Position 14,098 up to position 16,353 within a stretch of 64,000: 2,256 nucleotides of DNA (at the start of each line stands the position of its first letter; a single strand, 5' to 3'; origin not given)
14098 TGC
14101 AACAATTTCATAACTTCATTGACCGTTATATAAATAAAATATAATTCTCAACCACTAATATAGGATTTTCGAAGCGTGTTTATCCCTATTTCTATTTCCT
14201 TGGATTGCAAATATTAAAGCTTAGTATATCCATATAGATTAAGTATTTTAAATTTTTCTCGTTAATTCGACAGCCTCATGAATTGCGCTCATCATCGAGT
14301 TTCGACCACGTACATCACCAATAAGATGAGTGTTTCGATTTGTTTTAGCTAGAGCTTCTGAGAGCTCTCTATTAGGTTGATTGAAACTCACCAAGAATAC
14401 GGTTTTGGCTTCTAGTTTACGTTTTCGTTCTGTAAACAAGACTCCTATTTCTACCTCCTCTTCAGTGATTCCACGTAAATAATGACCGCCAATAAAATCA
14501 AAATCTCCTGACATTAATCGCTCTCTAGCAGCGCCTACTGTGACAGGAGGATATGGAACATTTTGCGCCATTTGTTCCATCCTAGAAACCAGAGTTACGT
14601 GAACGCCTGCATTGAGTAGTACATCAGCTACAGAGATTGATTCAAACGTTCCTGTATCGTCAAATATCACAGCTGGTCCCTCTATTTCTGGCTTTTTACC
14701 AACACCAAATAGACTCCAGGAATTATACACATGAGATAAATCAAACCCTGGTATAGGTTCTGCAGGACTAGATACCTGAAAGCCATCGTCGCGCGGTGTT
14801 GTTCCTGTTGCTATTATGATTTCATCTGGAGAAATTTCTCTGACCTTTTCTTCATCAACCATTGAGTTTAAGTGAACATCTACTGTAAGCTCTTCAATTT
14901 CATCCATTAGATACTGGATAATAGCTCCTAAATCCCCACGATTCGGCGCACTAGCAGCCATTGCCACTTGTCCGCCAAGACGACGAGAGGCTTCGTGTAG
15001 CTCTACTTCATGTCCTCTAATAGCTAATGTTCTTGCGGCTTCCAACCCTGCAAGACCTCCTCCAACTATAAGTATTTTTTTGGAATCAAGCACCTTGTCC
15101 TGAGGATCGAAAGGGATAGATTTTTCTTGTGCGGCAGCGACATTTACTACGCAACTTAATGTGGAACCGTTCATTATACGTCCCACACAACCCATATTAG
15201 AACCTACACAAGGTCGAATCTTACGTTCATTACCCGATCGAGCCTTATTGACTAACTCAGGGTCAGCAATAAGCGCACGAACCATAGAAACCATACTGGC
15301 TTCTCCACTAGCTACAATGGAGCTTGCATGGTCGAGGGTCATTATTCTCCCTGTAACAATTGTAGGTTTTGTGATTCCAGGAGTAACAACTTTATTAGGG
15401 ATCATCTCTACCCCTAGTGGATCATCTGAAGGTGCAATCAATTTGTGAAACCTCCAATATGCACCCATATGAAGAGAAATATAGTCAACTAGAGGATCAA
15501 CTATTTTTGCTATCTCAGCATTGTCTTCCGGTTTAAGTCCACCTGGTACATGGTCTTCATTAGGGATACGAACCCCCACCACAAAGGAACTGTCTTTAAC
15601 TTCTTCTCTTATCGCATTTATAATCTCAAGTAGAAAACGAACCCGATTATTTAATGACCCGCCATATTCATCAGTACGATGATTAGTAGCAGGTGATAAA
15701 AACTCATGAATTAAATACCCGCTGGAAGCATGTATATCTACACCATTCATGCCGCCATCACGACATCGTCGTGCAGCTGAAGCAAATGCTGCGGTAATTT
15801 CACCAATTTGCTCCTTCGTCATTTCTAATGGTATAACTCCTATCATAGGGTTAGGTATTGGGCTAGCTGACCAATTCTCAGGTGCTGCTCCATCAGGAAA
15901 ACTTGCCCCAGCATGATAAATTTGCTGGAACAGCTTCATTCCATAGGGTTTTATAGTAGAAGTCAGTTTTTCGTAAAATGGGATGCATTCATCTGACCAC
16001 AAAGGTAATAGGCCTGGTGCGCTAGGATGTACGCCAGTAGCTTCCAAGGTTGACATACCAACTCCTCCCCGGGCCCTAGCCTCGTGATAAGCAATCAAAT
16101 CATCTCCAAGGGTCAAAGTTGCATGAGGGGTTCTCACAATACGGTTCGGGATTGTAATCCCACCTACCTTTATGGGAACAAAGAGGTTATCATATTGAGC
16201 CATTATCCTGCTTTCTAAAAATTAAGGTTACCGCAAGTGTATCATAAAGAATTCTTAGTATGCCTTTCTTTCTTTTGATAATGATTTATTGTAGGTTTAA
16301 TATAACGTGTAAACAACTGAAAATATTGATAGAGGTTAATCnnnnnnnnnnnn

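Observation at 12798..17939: Rieske oxygenase - OYE/FAD flavoprotein - Rieske oxygenase cluster resembling quaternary-amine or methoxy demethylase systems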

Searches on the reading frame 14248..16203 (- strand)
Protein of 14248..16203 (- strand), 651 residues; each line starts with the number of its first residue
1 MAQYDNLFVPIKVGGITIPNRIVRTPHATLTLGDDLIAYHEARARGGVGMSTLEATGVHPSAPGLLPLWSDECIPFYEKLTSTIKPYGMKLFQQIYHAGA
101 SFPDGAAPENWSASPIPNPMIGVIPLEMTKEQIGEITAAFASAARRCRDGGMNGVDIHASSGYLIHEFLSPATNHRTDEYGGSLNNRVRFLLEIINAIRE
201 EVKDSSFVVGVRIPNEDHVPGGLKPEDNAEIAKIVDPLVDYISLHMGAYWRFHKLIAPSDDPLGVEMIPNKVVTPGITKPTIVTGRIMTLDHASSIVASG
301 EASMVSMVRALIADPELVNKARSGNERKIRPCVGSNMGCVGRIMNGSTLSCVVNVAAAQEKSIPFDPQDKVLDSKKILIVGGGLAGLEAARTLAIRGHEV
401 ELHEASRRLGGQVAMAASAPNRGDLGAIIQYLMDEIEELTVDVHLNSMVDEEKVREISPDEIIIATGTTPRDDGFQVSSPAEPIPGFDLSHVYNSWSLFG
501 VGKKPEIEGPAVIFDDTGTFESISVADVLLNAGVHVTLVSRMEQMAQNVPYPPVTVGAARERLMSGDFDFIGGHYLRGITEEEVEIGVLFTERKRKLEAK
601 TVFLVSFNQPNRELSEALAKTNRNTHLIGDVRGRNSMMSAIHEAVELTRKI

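Call 4: search_protein_families(library=pfam, proteins=[window:14248-16203:-])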
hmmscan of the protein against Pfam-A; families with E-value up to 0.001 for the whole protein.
window:14248-16203:- (651 aa): 11 families
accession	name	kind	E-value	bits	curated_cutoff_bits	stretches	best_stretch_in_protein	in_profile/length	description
PF00724.26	Oxidored_FMN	-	6.4e-60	203.6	27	1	7-326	2-340/342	NADH:flavin oxidoreductase / NADH oxidase family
PF07992.20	Pyr_redox_2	-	1.8e-12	47.7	26.1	1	376-633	2-263/291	Pyridine nucleotide-disulphide oxidoreductase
PF00070.33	Pyr_redox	-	2.9e-07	31.3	22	0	376-410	1-35/82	Pyridine nucleotide-disulphide oxidoreductase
PF13450.12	NAD_binding_8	-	3.1e-07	31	21.9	1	379-427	1-49/68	NAD(P)-binding Rossmann-like domain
PF12831.13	FAD_oxidored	-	4e-06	26.8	27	1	377-428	2-60/416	FAD dependent oxidoreductase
PF13738.12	Pyr_redox_3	-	7.1e-05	22.6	30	0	372-470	162-269/305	Pyridine nucleotide-disulphide oxidoreductase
PF01134.28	GIDA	-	0.0001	22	22.1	1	376-418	1-40/391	Glucose inhibited division protein A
PF00890.30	FAD_binding_2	-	0.00011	22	20.4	1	377-417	2-42/414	FAD binding domain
PF01593.30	Amino_oxidase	-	0.00017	21.4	19.8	1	384-414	1-31/443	Flavin containing amine oxidoreductase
PF03486.20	HI0933_like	-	0.00029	20.8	50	0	376-416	2-42/244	HI0933-like protein Rossmann domain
PF01266.30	DAO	-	0.00044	20.3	27.9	0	376-412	1-37/353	FAD dependent oxidoreductase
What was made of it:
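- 14248..16203 (-): FadH/TMADH-class Fe-S flavoprotein made of an OYE TIM barrel, a three-Cys cluster motif, a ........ dinucleotide-binding domain and a third domain without a Gly-rich motif. Pfam Oxidored_FMN 203.6 bits + Pyr_redox_2 (call 4).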

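Call 5: search_protein_families(library=ncbifam, proteins=[window:14248-16203:-], max_evalue=0.01)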
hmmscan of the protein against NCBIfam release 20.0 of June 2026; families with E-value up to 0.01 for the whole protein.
window:14248-16203:- (651 aa): 57 families (the best 25 are shown)
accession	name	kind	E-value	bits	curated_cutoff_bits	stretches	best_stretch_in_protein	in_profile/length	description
TIGR03997.1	mycofact_OYE_2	equivalog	1.2e-133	446.8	793.15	1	6-650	1-644/645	mycofactocin system FadH/OYE family oxidoreductase 2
NF041087.1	bile_acid_BaiCD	equivalog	1.7e-104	350.2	825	1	4-651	1-642/642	bile acid Fe-S flavoenzyme BaiCD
NF045599.1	bili_reduct_long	exception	3.9e-87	293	750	1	8-647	2-637/641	bilirubin reductase, long form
TIGR03996.1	mycofact_OYE_1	hypoth_equivalog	1.1e-73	248.8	627.9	1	10-643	5-628/633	mycofactocin system FadH/OYE family oxidoreductase 1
NF045592.1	bili_reduct_N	equivalog_domain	9.3e-52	176.3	425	1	7-354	2-363/363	bilirubin reductase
NF010047.0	PRK13523.1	equivalog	4.1e-49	167.4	431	1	6-325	4-324/339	NADPH dehydrogenase NamA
NF006101.0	PRK08255.1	equivalog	2.3e-43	148.3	1078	1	6-318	398-727/768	bifunctional salicylyl-CoA 5-hydroxylase/oxidoreductase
NF007899.0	PRK10605.1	subfamily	1.1e-29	103.8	403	1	4-323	3-339/365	N-ethylmaleimide reductase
NF009410.0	PRK12771.1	subfamily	1.4e-11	43.7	516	1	358-467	123-232/566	NAD(P)-binding protein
NF045663.1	diclust_near_Sec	equivalog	5.1e-09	34.8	530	1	373-470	105-201/759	pyridine nucleotide-disulfide oxidoreductase/dicluster-binding protein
NF005560.0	PRK07233.1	equivalog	1.2e-08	34.3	252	1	376-416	2-42/435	hypothetical protein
TIGR03467.1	HpnE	equivalog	4.3e-08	32.9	283.05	1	378-415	2-39/430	hydroxysqualene dehydroxylase HpnE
NF002480.1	PRK01747.1-1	equivalog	1.1e-07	30.7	540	1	360-423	234-293/645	bifunctional tRNA (5-methylaminomethyl-2-thiouridine)(34)-methyltransferase MnmC2/FAD-dependent 5-carboxymethylaminomethyl-2-thiouridine(34)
TIGR03197.1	MnmC_Cterm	equivalog_domain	9e-07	28.3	174.2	1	376-431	1-52/400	FAD-dependent 5-carboxymethylaminomethyl-2-thiouridine(34) oxidoreductase MnmC1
NF010590.0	PRK13984.1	equivalog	1.3e-06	26.9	946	1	372-468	286-383/611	putative oxidoreductase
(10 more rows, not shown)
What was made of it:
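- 14248..16203 (-): Best NCBIfam model is mycofactocin OYE_2, 447 bits against a cut-off of 793 (call 5).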

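Call 12: search_solved_structures(query=window:14248-16203:-, max_evalue=0.001)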
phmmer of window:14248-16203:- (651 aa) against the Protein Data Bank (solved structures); distinct sequences matched with E-value up to 0.001: 183 (the best 60 are shown).
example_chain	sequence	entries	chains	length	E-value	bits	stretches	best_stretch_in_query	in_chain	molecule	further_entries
6l6j_A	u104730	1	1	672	7.2e-65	223.1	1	3-641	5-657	Oxidored_FMN domain-containing protein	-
1ps9_A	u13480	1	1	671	1.7e-64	221.8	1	4-473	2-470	2,4-dienoyl-CoA reductase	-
3k30_A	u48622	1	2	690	1.8e-59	205.3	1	2-634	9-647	Histamine dehydrogenase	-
6qkg_A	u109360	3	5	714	3e-57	197.9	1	3-648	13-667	NCR A | NCR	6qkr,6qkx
6de6_A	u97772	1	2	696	3.5e-55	191.1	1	3-610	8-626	Histamine dehydrogenase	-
1djq_A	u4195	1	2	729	9.8e-51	176.4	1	3-580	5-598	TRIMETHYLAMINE DEHYDROGENASE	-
1djn_A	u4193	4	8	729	3e-50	174.8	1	3-580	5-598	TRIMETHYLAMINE DEHYDROGENASE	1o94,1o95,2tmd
3gr7_A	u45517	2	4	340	1.7e-39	139.3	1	7-316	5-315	NADPH dehydrogenase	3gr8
1z41_A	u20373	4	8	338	4.1e-39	138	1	6-321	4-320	Probable NADH-dependent flavin oxidoreductase yqjM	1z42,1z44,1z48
9iuv_A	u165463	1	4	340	1.6e-37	132.7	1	7-315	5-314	NADPH dehydrogenase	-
3krz_A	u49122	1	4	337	3.3e-37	131.7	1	7-318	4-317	NADH:flavin oxidoreductase/NADH oxidase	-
3kru_A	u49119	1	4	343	3.5e-37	131.6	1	7-318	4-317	NADH:flavin oxidoreductase/NADH oxidase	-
8x0j_A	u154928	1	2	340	7.1e-37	130.6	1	7-315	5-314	NADPH dehydrogenase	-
7o0t_A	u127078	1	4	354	8.2e-37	130.4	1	6-320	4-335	NADH:flavin oxidoreductase/NADH oxidase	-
5ogt_A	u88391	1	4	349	1e-35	126.8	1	7-319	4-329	Chromate reductase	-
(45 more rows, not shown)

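Call 13: find_encoding_contigs(protein=window:14248-16203:-, flank=10000, max_places=6)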
Protein window:14248-16203:- (651 aa): 2 contigs read that carry it; 2 places shown.
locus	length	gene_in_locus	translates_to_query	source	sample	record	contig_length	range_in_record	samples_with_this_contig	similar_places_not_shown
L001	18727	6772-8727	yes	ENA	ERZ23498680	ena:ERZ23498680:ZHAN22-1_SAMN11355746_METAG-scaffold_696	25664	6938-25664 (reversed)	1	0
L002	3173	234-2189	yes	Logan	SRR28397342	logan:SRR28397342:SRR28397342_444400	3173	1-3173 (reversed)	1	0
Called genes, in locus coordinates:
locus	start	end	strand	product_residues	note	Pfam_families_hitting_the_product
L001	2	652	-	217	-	?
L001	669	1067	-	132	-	PF13577:SnoaL_4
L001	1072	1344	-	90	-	PF06945:DUF1289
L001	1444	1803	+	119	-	PF07110:EthD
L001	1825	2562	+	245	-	PF00106:adh_short, PF08659:KR, PF13561:adh_short_C2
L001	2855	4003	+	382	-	PF00487:FA_desaturase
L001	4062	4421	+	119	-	PF01152:Bac_globin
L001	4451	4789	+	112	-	PF00111:Fer2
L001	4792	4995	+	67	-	-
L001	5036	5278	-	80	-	-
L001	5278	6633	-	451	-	PF00355:Rieske, PF00848:Ring_hydroxyl_A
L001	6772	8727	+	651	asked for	PF00724:Oxidored_FMN, PF00070:Pyr_redox (faint), PF07992:Pyr_redox_2, PF12831:FAD_oxidored (weak), PF13450:NAD_binding_8 (weak)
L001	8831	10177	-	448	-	PF00355:Rieske, PF00848:Ring_hydroxyl_A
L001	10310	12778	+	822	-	PF07715:Plug, PF00593:TonB_dep_Rec_b-barrel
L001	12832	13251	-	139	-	PF13577:SnoaL_4, PF14534:DUF4440 (weak), PF12680:SnoaL_2 (weak)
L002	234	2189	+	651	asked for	PF00724:Oxidored_FMN, PF00070:Pyr_redox (faint), PF07992:Pyr_redox_2, PF12831:FAD_oxidored (weak), PF13450:NAD_binding_8 (weak)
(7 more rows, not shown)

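Call 18: find_homologous_proteins(query=window:14248-16203:-, max_evalue=1e-20)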
Query window:14248-16203:- (651 aa): 4430 proteins with E <= 1e-20 among 8000 candidates; the best 120 are listed.
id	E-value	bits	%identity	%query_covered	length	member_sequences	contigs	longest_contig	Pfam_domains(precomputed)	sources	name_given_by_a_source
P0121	0.0e+0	1468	100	100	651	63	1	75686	PF00724.27,PF13450.13,PF07992.21,PF00070.34,PF12831.14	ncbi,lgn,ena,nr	ncbi:MAG: FAD-dependent oxidoreductase [Pseudomonadota bacterium]|nr:FAD-dependent oxidoreductase [P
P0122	0.0e+0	1210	81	100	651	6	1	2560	PF00724.27,PF13450.13,PF07992.21,PF00070.34,PF03486.21,PF01134.29,PF12831.14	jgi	jgi:2,4-dienoyl-CoA reductase-like NADH-dependent reductase (Old Yellow Enzyme family)/thioredoxin r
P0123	0.0e+0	1188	79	100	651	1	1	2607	PF01266.31,PF00724.27,PF13450.13,PF07992.21,PF00070.34,PF03486.21,PF01134.29,PF12831.14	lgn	-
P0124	0.0e+0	1187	80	100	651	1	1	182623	PF01266.31,PF00724.27,PF13450.13,PF07992.21,PF00070.34,PF03486.21,PF01134.29,PF12831.14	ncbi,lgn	-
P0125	0.0e+0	1184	80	100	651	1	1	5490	PF00724.27,PF13450.13,PF07992.21,PF00070.34,PF03486.21,PF12831.14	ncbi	-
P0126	0.0e+0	1163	78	100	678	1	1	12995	PF00724.27,PF13450.13,PF07992.21,PF00070.34,PF03486.21,PF12831.14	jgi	jgi:2,4-dienoyl-CoA reductase-like NADH-dependent reductase (Old Yellow Enzyme family)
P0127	0.0e+0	1156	78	100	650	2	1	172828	PF00724.27,PF13450.13,PF07992.21,PF00070.34,PF03486.21,PF01134.29,PF12831.14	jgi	jgi:2,4-dienoyl-CoA reductase-like NADH-dependent reductase (Old Yellow Enzyme family)/thioredoxin r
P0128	0.0e+0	1120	75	100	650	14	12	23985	PF01266.31,PF00724.27,PF13450.13,PF07992.21,PF00070.34,PF03486.21,PF12831.14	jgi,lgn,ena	jgi:2,4-dienoyl-CoA reductase-like NADH-dependent reductase (Old Yellow Enzyme family)/thioredoxin r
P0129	0.0e+0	1095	74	100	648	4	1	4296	PF00724.27,PF13450.13,PF00890.31,PF07992.21,PF00070.34,PF03486.21,PF12831.14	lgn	-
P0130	0.0e+0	1094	74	100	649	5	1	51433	PF00724.27,PF13450.13,PF07992.21,PF00070.34,PF03486.21,PF12831.14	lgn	-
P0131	0.0e+0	1074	71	100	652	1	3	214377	PF00724.27,PF13450.13,PF07992.21,PF00070.34,PF03486.21,PF12831.14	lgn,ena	-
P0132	0.0e+0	1056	72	100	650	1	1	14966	PF00724.27,PF13450.13,PF07992.21,PF00070.34,PF03486.21,PF12831.14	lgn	-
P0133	0.0e+0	1053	72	100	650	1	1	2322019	PF00724.27,PF13450.13,PF07992.21,PF00070.34,PF03486.21,PF12831.14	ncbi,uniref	ncbi:FAD-dependent oxidoreductase [Iodidimonas sp. SYSU 1G8]|uniref:oxidoreductase n=1 Tax=Iodidimon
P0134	0.0e+0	1029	71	100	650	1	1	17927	PF00724.27,PF13450.13,PF07992.21,PF00070.34,PF03486.21,PF12831.14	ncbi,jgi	jgi:2,4-dienoyl-CoA reductase-like NADH-dependent reductase (Old Yellow Enzyme family)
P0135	0.0e+0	1026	71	100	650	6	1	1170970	PF00724.27,PF13450.13,PF07992.21,PF00070.34,PF03486.21,PF12831.14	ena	-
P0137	0.0e+0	1025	70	100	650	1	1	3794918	PF00724.27,PF13450.13,PF07992.21,PF00070.34,PF03486.21,PF12831.14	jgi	jgi:2,4-dienoyl-CoA reductase-like NADH-dependent reductase (Old Yellow Enzyme family)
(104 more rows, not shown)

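Call 19: find_encoding_contigs(protein=P0137, flank=10000, max_places=1)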
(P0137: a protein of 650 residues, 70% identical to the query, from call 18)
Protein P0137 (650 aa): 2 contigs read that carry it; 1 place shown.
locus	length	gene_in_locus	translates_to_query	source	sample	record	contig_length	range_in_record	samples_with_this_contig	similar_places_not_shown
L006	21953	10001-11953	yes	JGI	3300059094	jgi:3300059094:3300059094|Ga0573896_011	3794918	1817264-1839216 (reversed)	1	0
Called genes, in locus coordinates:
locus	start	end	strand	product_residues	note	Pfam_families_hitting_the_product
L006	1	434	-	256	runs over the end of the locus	PF00106:adh_short, PF08659:KR, PF13561:adh_short_C2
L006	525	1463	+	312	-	PF00478:IMPDH (weak), PF01070:FMN_dh (faint), PF03060:NMO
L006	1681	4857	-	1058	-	PF00873:ACR_tran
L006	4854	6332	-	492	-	PF19335:HMBD, PF25919:BSH_CusB, PF25954:Beta-barrel_RND_2, PF25975:CzcB_C (weak), PF25989:YknX_C (weak), PF11604:CusF_Ec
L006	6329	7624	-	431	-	PF02321:OEP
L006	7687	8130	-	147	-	PF13115:YtkA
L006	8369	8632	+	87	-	-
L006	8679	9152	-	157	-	-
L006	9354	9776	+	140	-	PF02452:PemK_toxin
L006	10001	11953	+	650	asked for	PF00724:Oxidored_FMN, PF00070:Pyr_redox (faint), PF03486:HI0933_like (weak), PF07992:Pyr_redox_2, PF12831:FAD_oxidored (weak), PF13450:NAD_binding_8 (weak)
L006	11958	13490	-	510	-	PF22691:Thiolase_C_1 (weak), PF18313:TLP1_add_C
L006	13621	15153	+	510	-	PF00501:AMP-binding, PF13193:AMP-binding_C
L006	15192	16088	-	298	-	PF00296:Bac_luciferase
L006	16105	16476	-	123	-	-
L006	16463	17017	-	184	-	PF13669:Glyoxalase_4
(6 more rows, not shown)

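Call 20: find_encoding_contigs(protein=P0133, flank=10000, max_places=1)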
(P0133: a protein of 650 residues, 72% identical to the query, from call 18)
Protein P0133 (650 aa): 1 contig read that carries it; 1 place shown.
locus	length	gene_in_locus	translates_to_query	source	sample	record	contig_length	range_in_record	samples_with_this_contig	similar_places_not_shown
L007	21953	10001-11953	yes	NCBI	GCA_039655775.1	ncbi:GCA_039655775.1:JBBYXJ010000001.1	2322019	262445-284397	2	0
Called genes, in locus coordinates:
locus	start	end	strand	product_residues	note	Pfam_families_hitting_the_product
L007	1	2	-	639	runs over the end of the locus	PF13292:DXP_synthase_N, PF00676:E1_dh (weak), PF02779:Transket_pyr, PF02780:Transketolase_C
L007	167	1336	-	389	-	PF13506:Glyco_transf_21, PF00535:Glycos_transf_2, PF13641:Glyco_tranf_2_3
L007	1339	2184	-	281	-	PF00494:SQS_PSY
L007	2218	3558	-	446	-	PF07690:MFS_1, PF00083:Sugar_tr, PF03137:OATP (weak)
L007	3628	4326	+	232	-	PF01323:DSBA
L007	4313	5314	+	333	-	PF01636:APH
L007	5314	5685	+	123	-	PF19802:DUF6285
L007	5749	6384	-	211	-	PF00440:TetR_N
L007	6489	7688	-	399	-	PF02771:Acyl-CoA_dh_N, PF02770:Acyl-CoA_dh_M, PF00441:Acyl-CoA_dh_1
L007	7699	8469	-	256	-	PF00106:adh_short, PF08659:KR, PF13561:adh_short_C2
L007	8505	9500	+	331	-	PF00478:IMPDH, PF03060:NMO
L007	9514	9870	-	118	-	PF13442:Cytochrome_CBB3 (weak), PF00034:Cytochrom_C (faint)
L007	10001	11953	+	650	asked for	PF00724:Oxidored_FMN, PF00070:Pyr_redox (faint), PF03486:HI0933_like (faint), PF07992:Pyr_redox_2, PF12831:FAD_oxidored (faint), PF13450:NAD_binding_8 (weak)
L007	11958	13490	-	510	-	PF22691:Thiolase_C_1 (weak), PF18313:TLP1_add_C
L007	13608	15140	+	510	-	PF00501:AMP-binding, PF13193:AMP-binding_C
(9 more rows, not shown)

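Call 21: find_encoding_contigs(protein=P0135, flank=10000, max_places=1)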
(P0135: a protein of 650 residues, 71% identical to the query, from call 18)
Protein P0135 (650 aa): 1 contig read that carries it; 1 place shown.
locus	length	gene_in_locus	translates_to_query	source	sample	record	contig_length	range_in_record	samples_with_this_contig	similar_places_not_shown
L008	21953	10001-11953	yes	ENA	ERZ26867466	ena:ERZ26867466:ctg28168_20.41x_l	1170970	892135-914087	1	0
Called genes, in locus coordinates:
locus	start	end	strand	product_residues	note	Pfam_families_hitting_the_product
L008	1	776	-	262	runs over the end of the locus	PF04655:APH_6_hur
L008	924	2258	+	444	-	PF00355:Rieske, PF00848:Ring_hydroxyl_A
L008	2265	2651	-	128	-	PF07681:DoxX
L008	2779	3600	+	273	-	PF00561:Abhydrolase_1, PF12146:Hydrolase_4, PF12697:Abhydrolase_6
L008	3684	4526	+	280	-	PF07110:EthD (faint)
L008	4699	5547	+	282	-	PF07110:EthD (weak)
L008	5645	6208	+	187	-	-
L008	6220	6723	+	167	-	-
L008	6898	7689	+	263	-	PF00378:ECH_1, PF16113:ECH_2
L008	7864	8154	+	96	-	PF01541:GIY-YIG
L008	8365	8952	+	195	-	PF00578:AhpC-TSA, PF08534:Redoxin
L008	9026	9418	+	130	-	-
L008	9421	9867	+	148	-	PF04075:F420H2_quin_red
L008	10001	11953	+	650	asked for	PF00724:Oxidored_FMN, PF00070:Pyr_redox (faint), PF03486:HI0933_like (weak), PF07992:Pyr_redox_2, PF12831:FAD_oxidored (weak), PF13450:NAD_binding_8 (weak)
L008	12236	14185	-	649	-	PF13442:Cytochrome_CBB3 (weak), PF01011:PQQ, PF13570:Beta-prop_ACSF4, PF13360:PQQ_2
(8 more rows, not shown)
